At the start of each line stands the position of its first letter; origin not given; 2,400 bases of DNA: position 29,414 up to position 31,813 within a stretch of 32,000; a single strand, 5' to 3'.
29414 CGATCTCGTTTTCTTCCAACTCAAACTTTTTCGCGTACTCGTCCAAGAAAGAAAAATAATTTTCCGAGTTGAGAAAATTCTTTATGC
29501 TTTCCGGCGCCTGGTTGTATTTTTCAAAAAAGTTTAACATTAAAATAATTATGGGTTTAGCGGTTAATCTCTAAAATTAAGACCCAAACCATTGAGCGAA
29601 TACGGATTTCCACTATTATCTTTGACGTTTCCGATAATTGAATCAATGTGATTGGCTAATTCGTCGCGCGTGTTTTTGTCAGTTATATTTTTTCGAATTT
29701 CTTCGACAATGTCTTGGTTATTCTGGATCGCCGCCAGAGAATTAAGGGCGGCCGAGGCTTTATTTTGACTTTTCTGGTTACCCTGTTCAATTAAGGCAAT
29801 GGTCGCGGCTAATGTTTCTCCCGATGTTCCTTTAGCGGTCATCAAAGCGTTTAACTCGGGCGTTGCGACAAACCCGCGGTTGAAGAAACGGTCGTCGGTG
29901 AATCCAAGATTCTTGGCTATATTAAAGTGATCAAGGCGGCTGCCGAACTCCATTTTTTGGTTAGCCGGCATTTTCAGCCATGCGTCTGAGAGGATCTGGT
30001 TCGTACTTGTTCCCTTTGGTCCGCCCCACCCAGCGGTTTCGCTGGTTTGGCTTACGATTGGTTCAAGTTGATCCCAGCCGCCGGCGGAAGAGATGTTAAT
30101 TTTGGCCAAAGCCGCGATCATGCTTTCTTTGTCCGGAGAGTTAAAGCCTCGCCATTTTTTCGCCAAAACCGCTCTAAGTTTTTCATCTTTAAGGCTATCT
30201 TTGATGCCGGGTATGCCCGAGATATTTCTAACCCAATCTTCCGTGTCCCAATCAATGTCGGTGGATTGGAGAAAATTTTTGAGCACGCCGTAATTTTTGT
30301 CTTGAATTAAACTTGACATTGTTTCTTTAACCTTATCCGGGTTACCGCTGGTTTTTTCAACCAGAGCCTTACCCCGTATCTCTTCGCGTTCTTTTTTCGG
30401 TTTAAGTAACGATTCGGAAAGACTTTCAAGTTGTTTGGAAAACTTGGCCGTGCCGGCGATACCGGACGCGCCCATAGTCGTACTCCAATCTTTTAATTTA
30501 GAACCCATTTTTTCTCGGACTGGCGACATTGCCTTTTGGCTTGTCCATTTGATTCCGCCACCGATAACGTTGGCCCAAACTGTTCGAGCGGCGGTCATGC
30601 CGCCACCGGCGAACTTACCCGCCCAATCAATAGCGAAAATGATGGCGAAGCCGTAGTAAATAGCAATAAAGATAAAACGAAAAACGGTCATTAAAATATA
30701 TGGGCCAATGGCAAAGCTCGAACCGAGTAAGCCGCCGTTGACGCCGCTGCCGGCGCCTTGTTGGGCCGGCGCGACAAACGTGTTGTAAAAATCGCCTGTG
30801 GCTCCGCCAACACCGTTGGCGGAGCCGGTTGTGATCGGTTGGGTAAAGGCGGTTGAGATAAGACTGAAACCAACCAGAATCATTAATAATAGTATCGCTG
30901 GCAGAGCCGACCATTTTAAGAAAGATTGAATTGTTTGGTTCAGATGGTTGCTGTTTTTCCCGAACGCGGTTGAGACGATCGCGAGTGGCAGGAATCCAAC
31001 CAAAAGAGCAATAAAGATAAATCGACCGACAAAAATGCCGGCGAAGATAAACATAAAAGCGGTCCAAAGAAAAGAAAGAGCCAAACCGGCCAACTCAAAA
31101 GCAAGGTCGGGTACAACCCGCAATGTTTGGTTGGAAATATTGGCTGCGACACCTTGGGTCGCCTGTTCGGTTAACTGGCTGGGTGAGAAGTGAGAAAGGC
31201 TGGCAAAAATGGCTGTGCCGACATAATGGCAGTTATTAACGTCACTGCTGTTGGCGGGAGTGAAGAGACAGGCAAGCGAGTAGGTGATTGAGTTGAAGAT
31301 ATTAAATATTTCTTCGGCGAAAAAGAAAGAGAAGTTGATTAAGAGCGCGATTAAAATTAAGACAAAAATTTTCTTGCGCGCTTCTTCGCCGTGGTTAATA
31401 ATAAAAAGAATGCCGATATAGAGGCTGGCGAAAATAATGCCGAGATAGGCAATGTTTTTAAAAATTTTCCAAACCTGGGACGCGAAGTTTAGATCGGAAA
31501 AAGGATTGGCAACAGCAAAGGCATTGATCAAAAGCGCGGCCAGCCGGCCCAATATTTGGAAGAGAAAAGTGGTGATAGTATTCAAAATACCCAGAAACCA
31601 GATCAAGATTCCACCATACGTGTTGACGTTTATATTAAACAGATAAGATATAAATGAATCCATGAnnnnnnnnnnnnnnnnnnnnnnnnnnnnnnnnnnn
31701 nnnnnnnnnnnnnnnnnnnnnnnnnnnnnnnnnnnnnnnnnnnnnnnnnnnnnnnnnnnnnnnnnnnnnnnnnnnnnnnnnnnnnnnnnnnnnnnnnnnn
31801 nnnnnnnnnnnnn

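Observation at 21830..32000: Eleven-gene, translationally coupled minimal T4SS-like operon next to the replication origin, lacking DNA-transfer genes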

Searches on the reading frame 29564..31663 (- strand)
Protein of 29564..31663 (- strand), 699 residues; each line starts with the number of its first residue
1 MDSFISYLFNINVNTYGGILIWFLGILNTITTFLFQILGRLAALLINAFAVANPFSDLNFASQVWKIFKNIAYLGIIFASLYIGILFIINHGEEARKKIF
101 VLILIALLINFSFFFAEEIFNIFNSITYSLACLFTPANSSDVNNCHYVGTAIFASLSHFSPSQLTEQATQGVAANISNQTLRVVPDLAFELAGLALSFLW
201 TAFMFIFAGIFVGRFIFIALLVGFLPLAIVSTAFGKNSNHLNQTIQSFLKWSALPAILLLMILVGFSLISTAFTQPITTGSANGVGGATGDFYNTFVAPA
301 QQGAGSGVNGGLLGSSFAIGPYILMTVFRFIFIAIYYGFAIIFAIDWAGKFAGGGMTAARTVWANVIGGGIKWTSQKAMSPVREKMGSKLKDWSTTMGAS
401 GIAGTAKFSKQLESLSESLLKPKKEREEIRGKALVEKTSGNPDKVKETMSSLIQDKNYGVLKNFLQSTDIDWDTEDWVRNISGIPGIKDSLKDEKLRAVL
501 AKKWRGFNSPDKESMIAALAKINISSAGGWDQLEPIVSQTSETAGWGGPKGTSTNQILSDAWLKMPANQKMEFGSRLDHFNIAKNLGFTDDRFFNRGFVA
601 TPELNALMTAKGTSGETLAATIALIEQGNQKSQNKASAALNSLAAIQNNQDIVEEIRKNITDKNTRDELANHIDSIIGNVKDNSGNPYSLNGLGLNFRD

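Call 4: search_protein_families(library=pfam, max_evalue=0.1, proteins=[window:29564-31663:-])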
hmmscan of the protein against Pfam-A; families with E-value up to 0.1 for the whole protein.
window:29564-31663:- (699 aa): 0 families

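Call 5: search_protein_families(library=ncbifam, max_evalue=0.1, proteins=[window:29564-31663:-])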
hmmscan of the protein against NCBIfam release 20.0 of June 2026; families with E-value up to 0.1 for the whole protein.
window:29564-31663:- (699 aa): 0 families

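Call 6: find_encoding_contigs(protein=window:29564-31663:-, flank=10000, max_places=6)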
Protein window:29564-31663:- (699 aa): 1 contig read that carries it; 1 place shown.
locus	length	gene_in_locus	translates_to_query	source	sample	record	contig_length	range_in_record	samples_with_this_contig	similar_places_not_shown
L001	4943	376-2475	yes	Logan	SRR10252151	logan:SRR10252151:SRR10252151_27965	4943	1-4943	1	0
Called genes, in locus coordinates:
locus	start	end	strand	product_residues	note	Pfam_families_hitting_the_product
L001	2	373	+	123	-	?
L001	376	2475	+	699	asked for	-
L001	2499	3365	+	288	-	-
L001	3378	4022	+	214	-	-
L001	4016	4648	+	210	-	PF26593:TraC-like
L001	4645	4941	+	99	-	?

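Call 19: find_homologous_proteins(query=window:29564-31663:-, max_evalue=0.001)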
Query window:29564-31663:- (699 aa): 3 proteins with E <= 0.001 among 8000 candidates.
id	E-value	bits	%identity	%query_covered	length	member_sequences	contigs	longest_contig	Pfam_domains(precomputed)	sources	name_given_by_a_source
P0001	0.0e+0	1546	100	100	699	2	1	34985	-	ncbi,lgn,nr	ncbi:MAG: hypothetical protein M1505_02670 [Patescibacteria group bacterium]|nr:hypothetical protein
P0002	4.3e-135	470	40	97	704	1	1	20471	-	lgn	-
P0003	1.6e-5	42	44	10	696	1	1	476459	-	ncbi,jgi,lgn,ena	ncbi:MAG: hypothetical protein WC087_02015 [Candidatus Paceibacterota bacterium]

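Call 21: find_encoding_contigs(protein=P0002, flank=10000, max_places=4)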
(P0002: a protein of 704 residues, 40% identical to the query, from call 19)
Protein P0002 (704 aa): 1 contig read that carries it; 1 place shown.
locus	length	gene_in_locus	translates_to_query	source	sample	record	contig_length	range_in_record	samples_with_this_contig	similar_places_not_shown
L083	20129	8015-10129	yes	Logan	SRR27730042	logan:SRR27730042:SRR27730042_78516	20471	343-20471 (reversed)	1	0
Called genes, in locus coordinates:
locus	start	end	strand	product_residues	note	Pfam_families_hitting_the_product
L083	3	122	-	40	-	?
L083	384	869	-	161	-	-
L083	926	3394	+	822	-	PF00133:tRNA-synt_1, PF09334:tRNA-synt_1g, PF13603:tRNA-synt_1_2, PF00133:tRNA-synt_1, PF09334:tRNA-synt_1g (weak), PF08264:Anticodon_1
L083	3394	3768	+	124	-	PF02021:UPF0102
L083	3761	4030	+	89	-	PF04977:DivIC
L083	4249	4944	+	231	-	-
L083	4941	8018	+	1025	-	-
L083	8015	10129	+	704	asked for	-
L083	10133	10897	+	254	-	-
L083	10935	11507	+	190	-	-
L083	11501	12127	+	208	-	PF26593:TraC-like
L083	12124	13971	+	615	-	PF03135:CagE_TrbE_VirB (weak), PF19044:P-loop_TraG, PF01935:DUF87, PF12846:AAA_10 (faint)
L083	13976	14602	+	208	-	-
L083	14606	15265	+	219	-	-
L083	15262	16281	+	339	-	PF18895:T4SS_pilin (weak)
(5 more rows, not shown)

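Call 34: search_solved_structures(query=A1, max_evalue=1)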
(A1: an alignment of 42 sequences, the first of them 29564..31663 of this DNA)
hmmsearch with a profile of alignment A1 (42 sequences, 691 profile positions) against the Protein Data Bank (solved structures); distinct sequences matched with E-value up to 1: 19.
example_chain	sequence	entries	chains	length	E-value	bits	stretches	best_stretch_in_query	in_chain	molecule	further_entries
8ro6_A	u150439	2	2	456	0.018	17.3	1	447-631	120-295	Structural maintenance of chromosomes protein 1A (SMC1A)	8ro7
8p0a_A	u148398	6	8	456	0.018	17.2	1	447-631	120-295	Structural maintenance of chromosomes protein 1A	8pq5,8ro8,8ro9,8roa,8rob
9ijj_A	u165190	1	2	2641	0.025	16.8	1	494-607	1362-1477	Cilia and flagella associated protein 46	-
7sgs_A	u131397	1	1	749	0.034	16.3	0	467-547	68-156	Ensconsin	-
5gmk_F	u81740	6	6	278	0.19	13.8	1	510-650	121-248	Protein CWC16 | Pre-mRNA-splicing factor CWC16 | Splicing factor YJU2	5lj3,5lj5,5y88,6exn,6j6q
8qfc_D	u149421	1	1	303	0.24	13.5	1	448-608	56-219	DDRGK domain-containing protein 1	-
6yw5_DD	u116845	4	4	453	0.26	13.4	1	507-667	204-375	Mito ribosomal protein S4 | S4 RNA-binding domain-containing protein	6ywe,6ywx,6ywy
9o19_X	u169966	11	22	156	0.39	12.8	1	445-515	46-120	ATP synthase subunit b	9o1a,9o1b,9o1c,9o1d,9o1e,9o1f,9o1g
6n8t_A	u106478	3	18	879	0.45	12.6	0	514-650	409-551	Heat shock protein 104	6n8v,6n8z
4tko_B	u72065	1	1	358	0.47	12.6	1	483-632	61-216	EmrA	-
4avm_A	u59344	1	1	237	0.49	12.5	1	459-632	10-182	BRIDGING INTEGRATOR 2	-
5kne_A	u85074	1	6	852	0.5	12.4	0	514-650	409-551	Heat shock protein 104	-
9vgf_AY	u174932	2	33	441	0.58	12.2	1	506-607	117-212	Type IV secretion system apparatus protein CagY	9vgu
7w59_X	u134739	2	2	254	0.59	12.2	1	529-646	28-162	PSME3-interacting protein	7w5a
9v1j_sf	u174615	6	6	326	0.64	12.1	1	404-513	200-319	40S ribosomal protein S4, putative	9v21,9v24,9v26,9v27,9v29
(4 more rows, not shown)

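Call 40: find_homologous_proteins(query=A1, max_evalue=0.00001)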
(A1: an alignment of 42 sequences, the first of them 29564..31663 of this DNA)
Query A1 (42 sequences) (699 aa, profile of the alignment): 11 proteins with E <= 0.00001 among 8000 candidates.
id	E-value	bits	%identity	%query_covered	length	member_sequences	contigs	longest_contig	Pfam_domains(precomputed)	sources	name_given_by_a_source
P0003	1.0e-105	373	44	10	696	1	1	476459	-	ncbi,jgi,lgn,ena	ncbi:MAG: hypothetical protein WC087_02015 [Candidatus Paceibacterota bacterium]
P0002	3.8e-105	372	40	97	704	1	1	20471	-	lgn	-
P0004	4.0e-98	348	26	29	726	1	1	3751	-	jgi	-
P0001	1.4e-97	346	100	100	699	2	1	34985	-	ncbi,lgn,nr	ncbi:MAG: hypothetical protein M1505_02670 [Patescibacteria group bacterium]|nr:hypothetical protein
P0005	5.0e-91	325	36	9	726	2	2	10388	-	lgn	-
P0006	4.9e-88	315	22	40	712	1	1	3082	-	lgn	-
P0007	3.9e-84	302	24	38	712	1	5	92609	-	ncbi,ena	ncbi:MAG: O-antigen polymerase [Patescibacteria group bacterium]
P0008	5.7e-64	235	20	57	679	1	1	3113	-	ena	-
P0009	8.6e-55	205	22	38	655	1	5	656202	PF19590.5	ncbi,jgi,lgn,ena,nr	ncbi:MAG TPA: hypothetical protein PLD14_00940 [Candidatus Pacearchaeota archaeon]|nr:hypothetical p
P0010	5.0e-54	203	26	31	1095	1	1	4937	-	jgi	jgi:hypothetical protein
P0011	2.7e-45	174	33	9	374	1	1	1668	-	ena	-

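Call 41: search_protein_families(library=pfam, alignment_id=A1, max_evalue=0.01)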
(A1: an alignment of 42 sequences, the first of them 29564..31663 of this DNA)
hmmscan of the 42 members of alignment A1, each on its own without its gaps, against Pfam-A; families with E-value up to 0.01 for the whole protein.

A. member 1, window:29564-31663:- (699 aa): 0 families

B. families by the number of members that match (of 42 scanned): 3 families
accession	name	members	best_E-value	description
PF04610.19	TrbL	6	1.9e-07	TrbL/VirB6 plasmid conjugal transfer protein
PF19597.4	TrbL_4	3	9e-07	Conjugal transfer protein TrbL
PF17300.7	FIN1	1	0.0062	Filaments in between nuclei protein-1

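Call 59: search_protein_families(library=pfam, alignment_id=A8, max_evalue=0.001)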
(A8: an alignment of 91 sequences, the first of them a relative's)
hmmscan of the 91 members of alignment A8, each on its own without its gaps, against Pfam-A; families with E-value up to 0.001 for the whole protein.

A. member 1, L083:4941-8015:+ (1025 aa): 0 families

B. families by the number of members that match (of 91 scanned): 23 families
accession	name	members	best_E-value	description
PF00398.26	RrnaAD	20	4.5e-53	Ribosomal RNA adenine dimethylase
PF18884.5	TSP3_bac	11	2.3e-10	Bacterial TSP3 repeat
PF13649.12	Methyltransf_25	8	2.4e-06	Methyltransferase domain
PF13489.12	Methyltransf_23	5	3.6e-05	Methyltransferase domain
PF00801.26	PKD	3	1.1e-11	PKD domain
PF01135.25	PCMT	3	1.5e-05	Protein-L-isoaspartate(D-aspartate) O-methyltransferase (PCMT)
PF08241.18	Methyltransf_11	3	2.6e-05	Methyltransferase domain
PF18911.6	PKD_4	2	4.4e-10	PKD domain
PF02390.23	Methyltransf_4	2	2.9e-07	Putative methyltransferase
PF01471.23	PG_binding_1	1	9.8e-16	Putative peptidoglycan binding domain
PF17957.7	Big_7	1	9.4e-13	Bacterial Ig domain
PF02353.26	CMAS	1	7.8e-06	Mycolic acid cyclopropane synthetase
PF04513.17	Baculo_PEP_C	1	8.2e-06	Baculovirus polyhedron envelope protein, PEP, C terminus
PF04108.17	ATG17_like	1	2.2e-05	Autophagy protein ATG17-like domain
PF19077.6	Big_13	1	3.4e-05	Bacterial Ig-like domain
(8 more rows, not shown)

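Call 75: predict_structure(alignment_id=A4)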
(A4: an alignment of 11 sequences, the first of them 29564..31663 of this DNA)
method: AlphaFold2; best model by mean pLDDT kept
length: 699 residues; sequences in the alignment: 11
mean_pLDDT: 58.3   pTM: 0.40
mean pLDDT of the five models: 58.3, 56.7, 53.8, 50.7, 48.7
residues with pLDDT >= 90: 0; 70-90: 108; 50-70: 402; < 50: 189
segments of 3 or more residues with pLDDT < 50: 1-13, 141-143, 167-178, 274-319, 362-379, 401-405, 524-556, 564-573, 575-585, 591-607, 609-614, 694-699
pLDDT, mean of each block of 10 residues (from residue 1): 44 53 67 69 67 53 63 70 68 66 67 67 67 56 57 60 49 47 58 65 70 74 69 63 73 75 65 42 32 43 39 44 57 69 71 54 43 42 55 60 51 58 62 71 73 74 72 58 64 72 61 62 47 44 43 48 49 48 49 43 47 52 63 70 59 57 59 63 65 47
secondary structure, 60 per line:
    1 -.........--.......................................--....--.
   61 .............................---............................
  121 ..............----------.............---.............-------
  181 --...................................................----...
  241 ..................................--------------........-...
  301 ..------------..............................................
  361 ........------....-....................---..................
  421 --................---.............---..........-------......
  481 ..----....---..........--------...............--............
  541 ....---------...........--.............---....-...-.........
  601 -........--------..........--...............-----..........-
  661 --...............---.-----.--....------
elements in order (helices of 4 or more, strands of 3 or more residues): H2-10 H13-51 H54-57 H60-89 H93-134 H145-157 H161-173 H183-233 H238-274 H289-296 H298-302 H315-368 H375-378 H380-399 H403-420 H423-438 H442-454 H458-467 H475-482 H487-490 H494-503 H512-526 H529-544 H554-564 H567-579 H583-586 H592-600 H602-609 H618-627 H630-644 H650-659 H663-677 H690-693

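Call 78: fold_search(model_id=the predicted structure, library=pdb)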
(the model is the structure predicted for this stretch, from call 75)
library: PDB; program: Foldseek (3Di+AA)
matches with E <= 10: 55; with E <= 0.001: 0
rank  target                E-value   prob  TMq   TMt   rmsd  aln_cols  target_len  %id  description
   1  8rt9_F                2.5e-01  0.99  0.24  0.50   8.6       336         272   16  Stalk complex full-length structure (TrwJ/VirB5-TrwI/VirB6) from the fully-assembled R388 type IV secretion system det (released 2024-06-19)
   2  7o3v_J                3.2e-01  0.97  0.21  0.42   9.2       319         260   14  Stalk complex structure (TrwJ/VirB5-TrwI/VirB6) from the fully-assembled R388 type IV secretion system determined by c (released 2022-06-22)
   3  8rtd_L                3.6e-01  0.99  0.24  0.49   8.4       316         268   14  Stalk-Arches-IMC structure from the fully-assembled R388 type IV secretion system determined by cryo-EM. (released 2024-06-19)
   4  8tj5_P                5.4e-01  0.11  0.12  0.07  26.8       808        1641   11  Inner spoke ring of the yeast NPC (released 2023-10-11)
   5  7o3v_F                5.7e-01  0.90  0.21  0.43   9.6       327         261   16  Stalk complex structure (TrwJ/VirB5-TrwI/VirB6) from the fully-assembled R388 type IV secretion system determined by c (released 2022-06-22)
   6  7o3v_G                5.9e-01  0.85  0.19  0.38  10.0       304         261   14  Stalk complex structure (TrwJ/VirB5-TrwI/VirB6) from the fully-assembled R388 type IV secretion system determined by c (released 2022-06-22)
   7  8xq7_A                8.0e-01  0.08  0.12  0.09  36.8       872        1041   10  Structure of the sea urchin spSLC9C1 in state-1 w/ cAMP dimer (released 2024-07-17)
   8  8yg4_R                1.2e+00  0.12  0.09  0.16  28.0       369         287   13  A cryo-EM structure of LA-PTH-R1-PTH1R-Gs complex structure (released 2025-09-03)
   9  6yuf_D                1.5e+00  0.04  0.09  0.06  34.4       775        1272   11  Cohesin complex with loader gripping DNA (released 2020-08-19)
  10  7m6a_A                1.6e+00  0.02  0.06  0.02  36.8       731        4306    8  High resolution structure of the membrane embedded skeletal muscle ryanodine receptor (released 2021-09-08)
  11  8gel_A                1.7e+00  0.10  0.11  0.14  30.9       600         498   12  Cryo-EM structure of synthetic tetrameric building block sC4 (released 2024-03-13)
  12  8xpq_A                1.7e+00  0.04  0.10  0.08  33.2       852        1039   12  Structure of the sea urchin spSLC9C1 in state-2 w/o cAMP dimer (released 2024-07-17)
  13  7xp6_R                1.8e+00  0.10  0.09  0.16  28.0       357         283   12  Cryo-EM structure of a class T GPCR in active state (released 2022-10-12)
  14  6nc6_A                1.9e+00  0.06  0.08  0.11  31.5       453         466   13  Lipid II flippase MurJ, inward closed conformation (released 2019-04-17)
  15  8xq5_A                2.4e+00  0.04  0.11  0.09  37.4       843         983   11  Structure of the sea urchin spSLC9C1 in state-3 w/o cAMP dimer (released 2025-01-15)
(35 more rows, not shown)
